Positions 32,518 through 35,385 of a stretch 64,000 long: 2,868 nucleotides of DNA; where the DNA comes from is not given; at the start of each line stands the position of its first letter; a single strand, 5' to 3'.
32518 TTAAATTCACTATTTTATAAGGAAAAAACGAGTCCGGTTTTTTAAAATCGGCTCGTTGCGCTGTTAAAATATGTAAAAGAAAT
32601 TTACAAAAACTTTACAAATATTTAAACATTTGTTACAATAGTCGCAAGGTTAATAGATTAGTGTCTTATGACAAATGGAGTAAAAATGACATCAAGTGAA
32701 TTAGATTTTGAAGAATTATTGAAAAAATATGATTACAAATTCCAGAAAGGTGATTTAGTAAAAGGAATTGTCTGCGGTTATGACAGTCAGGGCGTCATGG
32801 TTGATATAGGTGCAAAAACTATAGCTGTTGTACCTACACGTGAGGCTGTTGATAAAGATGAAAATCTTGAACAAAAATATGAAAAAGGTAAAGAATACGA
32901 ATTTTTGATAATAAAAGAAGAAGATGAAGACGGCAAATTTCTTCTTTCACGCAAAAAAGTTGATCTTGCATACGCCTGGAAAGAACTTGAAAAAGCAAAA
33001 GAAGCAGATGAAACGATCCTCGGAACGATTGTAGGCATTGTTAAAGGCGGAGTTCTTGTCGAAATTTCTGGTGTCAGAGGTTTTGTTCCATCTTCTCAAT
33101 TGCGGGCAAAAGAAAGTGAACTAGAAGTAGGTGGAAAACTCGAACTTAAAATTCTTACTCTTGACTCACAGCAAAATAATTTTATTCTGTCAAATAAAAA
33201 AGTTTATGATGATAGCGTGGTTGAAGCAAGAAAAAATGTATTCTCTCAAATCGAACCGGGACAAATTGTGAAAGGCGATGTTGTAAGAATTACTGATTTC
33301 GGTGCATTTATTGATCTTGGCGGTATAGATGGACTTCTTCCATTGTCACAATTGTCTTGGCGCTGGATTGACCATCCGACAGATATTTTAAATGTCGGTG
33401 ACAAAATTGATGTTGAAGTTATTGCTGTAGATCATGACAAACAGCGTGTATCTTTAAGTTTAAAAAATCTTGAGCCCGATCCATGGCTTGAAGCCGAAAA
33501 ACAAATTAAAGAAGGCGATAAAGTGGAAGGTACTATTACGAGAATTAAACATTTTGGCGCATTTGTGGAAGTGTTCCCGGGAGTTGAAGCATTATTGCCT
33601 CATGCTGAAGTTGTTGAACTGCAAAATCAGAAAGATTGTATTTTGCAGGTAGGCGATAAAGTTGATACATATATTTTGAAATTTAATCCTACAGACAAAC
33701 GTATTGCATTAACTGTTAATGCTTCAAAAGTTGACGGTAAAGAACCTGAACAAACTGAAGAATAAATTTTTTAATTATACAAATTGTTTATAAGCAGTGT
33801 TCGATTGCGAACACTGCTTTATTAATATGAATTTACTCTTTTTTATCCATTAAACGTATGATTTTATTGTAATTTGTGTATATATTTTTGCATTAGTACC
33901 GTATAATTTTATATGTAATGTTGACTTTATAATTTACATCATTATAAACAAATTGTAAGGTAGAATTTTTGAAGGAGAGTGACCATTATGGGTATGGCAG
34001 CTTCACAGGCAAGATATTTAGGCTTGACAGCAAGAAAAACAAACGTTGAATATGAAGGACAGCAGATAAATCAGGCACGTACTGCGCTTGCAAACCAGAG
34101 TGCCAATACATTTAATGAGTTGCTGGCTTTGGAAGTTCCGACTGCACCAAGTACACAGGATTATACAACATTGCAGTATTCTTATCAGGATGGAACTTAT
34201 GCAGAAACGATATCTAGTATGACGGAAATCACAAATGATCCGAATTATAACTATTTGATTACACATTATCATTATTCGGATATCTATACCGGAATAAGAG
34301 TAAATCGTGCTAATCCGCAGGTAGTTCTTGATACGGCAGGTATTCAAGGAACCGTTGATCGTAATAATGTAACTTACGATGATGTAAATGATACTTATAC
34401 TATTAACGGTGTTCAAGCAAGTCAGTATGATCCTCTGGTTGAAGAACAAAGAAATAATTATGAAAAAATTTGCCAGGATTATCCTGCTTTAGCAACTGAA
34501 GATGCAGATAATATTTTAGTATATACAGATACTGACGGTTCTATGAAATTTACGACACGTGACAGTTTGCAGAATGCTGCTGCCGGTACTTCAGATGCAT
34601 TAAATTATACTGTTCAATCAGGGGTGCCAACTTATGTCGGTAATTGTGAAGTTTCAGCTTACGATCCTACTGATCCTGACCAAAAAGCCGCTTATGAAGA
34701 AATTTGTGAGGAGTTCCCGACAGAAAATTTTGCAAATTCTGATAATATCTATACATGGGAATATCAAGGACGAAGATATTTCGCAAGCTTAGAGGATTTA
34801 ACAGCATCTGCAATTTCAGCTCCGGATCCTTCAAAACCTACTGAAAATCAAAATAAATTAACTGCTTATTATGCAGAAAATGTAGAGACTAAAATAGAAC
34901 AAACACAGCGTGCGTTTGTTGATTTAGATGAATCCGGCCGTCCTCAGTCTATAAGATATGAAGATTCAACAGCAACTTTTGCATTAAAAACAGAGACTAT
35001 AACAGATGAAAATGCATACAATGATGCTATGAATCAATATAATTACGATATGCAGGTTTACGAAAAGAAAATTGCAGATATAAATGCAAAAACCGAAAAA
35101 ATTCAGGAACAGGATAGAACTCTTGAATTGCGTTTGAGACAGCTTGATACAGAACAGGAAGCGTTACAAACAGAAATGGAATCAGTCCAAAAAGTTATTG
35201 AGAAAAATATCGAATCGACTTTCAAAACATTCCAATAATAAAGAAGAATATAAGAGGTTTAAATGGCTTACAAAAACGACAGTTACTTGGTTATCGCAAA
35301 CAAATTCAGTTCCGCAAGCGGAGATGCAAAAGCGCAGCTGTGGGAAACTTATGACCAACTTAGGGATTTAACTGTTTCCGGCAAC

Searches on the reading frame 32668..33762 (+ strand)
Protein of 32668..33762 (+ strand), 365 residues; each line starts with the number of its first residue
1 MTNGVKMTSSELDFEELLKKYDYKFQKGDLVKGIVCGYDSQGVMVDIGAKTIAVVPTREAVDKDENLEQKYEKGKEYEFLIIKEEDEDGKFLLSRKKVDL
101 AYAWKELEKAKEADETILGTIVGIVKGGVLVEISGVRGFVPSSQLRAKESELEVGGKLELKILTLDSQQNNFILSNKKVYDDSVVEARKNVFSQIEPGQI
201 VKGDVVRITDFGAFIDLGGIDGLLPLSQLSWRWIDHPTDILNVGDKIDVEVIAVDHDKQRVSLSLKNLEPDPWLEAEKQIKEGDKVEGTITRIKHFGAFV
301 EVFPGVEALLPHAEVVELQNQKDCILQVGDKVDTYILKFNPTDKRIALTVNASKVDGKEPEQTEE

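Call 10: search_protein_families(library=pfam, proteins=[window:32668-33762:+], max_evalue=0.001)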
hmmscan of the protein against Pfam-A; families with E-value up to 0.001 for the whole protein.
window:32668-33762:+ (365 aa): 3 families
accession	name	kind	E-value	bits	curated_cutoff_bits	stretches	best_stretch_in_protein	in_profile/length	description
PF00575.29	S1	-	8.5e-58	193.1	22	4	196-266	3-74/74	S1 RNA binding domain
PF23459.1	S1_RRP5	-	7.3e-15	55.7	27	1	195-265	1-72/72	RRP5 S1 domain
PF13509.12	S1_2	-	1.6e-07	31.8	21.8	0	198-229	2-34/61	S1 domain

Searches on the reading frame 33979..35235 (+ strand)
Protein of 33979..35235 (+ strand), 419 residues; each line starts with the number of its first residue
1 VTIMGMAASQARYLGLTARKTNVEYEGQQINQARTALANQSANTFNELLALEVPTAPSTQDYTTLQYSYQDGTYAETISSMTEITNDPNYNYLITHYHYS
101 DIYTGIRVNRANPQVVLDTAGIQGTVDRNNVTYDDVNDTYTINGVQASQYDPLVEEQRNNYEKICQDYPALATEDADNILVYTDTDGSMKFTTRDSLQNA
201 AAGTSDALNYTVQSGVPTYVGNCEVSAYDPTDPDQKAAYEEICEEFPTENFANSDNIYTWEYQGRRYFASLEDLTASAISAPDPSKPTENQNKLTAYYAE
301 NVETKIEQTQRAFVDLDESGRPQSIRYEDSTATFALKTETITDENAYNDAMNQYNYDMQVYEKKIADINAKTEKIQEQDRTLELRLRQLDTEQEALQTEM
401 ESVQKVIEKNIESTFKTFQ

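Call 10: search_protein_families(library=pfam, proteins=[window:33979-35235:+], max_evalue=0.001)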
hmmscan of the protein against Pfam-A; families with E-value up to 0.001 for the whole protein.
window:33979-35235:+ (419 aa): 0 families

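Call 12: search_protein_families(library=ncbifam, proteins=[window:33979-35235:+], max_evalue=1)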
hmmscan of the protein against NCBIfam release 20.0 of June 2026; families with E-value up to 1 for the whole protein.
window:33979-35235:+ (419 aa): 5 families
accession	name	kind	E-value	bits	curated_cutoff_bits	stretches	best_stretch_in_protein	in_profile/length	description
NF008360.0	PRK11150.1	equivalog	0.023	13.9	452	1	326-373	112-159/310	ADP-glyceromanno-heptose 6-epimerase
TIGR02977.1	phageshock_pspA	equivalog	0.032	13.9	242.95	1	301-406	110-216/219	phage shock protein PspA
NF047913.1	TransRegIdnR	equivalog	0.2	10.9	500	0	65-101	69-105/331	DNA-binding transcriptional regulator IdnR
TIGR02168.1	SMC_prok_B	equivalog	0.21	9.3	567.35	1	247-410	287-454/1181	chromosome segregation protein SMC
TIGR04211.1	SH3_and_anchor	equivalog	0.47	10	65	1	337-410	54-127/198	TIGR04211 family SH3 domain-containing protein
